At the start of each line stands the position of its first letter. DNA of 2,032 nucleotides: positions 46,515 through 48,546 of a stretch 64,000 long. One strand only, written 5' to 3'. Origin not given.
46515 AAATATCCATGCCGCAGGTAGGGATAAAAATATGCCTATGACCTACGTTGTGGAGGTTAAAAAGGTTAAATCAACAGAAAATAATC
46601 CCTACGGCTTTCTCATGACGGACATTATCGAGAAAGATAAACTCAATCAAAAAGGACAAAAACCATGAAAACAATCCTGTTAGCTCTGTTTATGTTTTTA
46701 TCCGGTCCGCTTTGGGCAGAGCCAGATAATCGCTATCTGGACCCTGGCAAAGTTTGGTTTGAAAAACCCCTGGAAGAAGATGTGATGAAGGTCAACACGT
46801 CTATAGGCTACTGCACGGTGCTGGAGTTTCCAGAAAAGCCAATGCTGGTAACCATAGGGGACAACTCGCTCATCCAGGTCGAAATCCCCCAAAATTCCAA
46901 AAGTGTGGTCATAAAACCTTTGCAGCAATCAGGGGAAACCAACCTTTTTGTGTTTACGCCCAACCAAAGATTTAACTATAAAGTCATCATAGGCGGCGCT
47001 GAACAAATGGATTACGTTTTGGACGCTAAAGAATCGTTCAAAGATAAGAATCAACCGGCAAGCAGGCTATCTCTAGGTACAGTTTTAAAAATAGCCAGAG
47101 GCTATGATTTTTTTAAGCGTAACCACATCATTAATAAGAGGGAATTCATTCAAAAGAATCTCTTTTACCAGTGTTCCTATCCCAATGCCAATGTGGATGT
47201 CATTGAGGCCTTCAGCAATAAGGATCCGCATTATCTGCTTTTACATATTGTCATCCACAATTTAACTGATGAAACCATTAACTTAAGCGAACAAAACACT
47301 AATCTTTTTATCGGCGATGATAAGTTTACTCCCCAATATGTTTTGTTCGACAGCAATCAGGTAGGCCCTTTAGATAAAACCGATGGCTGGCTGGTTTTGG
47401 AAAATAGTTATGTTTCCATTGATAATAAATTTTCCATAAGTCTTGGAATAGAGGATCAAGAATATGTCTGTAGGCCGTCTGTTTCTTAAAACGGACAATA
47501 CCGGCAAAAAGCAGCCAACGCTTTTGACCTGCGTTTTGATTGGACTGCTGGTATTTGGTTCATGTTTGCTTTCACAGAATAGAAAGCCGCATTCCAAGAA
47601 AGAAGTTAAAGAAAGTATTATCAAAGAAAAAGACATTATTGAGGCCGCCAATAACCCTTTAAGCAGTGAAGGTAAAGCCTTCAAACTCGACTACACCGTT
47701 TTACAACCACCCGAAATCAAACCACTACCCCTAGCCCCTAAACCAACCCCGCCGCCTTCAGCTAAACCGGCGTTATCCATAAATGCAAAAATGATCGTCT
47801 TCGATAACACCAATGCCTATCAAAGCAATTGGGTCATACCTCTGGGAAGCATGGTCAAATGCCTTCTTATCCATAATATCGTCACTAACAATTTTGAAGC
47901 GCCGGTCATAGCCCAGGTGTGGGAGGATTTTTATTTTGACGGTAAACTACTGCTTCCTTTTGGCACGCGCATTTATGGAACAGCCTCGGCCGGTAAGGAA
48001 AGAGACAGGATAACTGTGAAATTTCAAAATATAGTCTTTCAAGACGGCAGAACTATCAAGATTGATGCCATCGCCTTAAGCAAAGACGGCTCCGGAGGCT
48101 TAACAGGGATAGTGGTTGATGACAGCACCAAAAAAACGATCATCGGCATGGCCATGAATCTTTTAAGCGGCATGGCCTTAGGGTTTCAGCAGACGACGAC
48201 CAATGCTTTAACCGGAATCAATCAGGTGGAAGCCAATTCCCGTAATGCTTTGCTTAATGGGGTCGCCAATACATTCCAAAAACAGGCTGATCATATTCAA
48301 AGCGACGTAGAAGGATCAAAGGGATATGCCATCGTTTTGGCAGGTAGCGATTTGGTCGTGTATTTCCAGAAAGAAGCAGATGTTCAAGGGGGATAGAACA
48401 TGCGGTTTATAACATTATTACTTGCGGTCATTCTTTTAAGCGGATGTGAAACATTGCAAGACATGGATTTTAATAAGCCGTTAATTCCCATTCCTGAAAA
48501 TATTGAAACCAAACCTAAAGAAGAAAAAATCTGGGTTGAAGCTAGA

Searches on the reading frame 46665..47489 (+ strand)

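Call 36: search_protein_families(library=pfam, proteins=[window:46665-47489:+], max_evalue=0.001)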
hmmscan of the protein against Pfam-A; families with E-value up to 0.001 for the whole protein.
window:46665-47489:+ (274 aa): 1 family
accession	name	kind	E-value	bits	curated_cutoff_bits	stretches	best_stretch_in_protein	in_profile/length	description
PF03524.21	CagX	-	1.8e-07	31.6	34.2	1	38-191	11-142/198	Conjugal transfer protein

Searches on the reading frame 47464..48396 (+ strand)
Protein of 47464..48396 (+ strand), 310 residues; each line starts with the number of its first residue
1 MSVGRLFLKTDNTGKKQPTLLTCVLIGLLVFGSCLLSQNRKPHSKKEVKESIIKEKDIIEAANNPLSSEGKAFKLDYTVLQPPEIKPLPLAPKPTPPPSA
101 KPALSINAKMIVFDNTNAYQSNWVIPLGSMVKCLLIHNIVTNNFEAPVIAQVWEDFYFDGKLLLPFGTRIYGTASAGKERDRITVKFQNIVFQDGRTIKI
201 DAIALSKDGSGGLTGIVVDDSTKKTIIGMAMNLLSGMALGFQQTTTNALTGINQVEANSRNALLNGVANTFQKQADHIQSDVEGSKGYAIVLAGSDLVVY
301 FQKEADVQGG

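Call 36: search_protein_families(library=pfam, proteins=[window:47464-48396:+], max_evalue=0.001)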
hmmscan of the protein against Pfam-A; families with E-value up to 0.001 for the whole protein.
window:47464-48396:+ (310 aa): 2 families
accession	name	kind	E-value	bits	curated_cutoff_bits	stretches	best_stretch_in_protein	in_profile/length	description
PF03743.19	TrbI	-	9e-20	71.7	35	1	124-304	1-185/188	Bacterial conjugation TrbI-like protein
PF12508.14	Transposon_TraM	-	4.7e-07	30.9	25.1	1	152-292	21-144/145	Conjugative transposon, TraM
